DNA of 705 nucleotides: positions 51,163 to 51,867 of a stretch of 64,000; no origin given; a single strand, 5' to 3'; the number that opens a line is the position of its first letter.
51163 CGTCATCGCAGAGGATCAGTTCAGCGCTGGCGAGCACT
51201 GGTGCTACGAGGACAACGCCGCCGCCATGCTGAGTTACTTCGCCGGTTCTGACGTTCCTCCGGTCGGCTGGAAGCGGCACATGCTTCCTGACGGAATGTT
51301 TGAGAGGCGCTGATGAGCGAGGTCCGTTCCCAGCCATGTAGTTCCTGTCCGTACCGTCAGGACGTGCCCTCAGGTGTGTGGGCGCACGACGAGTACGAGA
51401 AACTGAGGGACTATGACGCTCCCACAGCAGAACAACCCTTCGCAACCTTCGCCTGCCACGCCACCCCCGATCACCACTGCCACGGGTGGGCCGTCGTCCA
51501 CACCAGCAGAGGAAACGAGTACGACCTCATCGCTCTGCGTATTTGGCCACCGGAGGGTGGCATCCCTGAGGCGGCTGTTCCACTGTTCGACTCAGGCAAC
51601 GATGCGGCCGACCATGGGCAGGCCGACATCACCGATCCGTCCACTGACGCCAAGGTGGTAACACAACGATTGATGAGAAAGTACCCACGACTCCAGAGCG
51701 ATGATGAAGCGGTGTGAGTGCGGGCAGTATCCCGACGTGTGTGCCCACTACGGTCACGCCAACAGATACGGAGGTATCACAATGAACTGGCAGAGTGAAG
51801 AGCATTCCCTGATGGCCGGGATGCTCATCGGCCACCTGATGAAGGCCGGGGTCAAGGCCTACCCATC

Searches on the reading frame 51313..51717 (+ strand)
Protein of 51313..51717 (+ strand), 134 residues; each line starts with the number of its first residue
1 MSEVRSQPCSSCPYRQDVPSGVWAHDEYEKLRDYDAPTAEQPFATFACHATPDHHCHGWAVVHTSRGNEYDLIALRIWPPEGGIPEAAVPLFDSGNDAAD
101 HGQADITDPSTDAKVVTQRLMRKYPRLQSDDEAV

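Call 10: search_protein_families(library=pfam, proteins=[window:51313-51717:+], max_evalue=0.01)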
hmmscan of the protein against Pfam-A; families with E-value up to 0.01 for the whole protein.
window:51313-51717:+ (134 aa): 1 family
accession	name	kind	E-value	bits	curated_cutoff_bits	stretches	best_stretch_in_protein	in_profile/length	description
PF19800.4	DUF6283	-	6.2e-26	91.3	27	1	4-113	2-113/115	Family of unknown function (DUF6283)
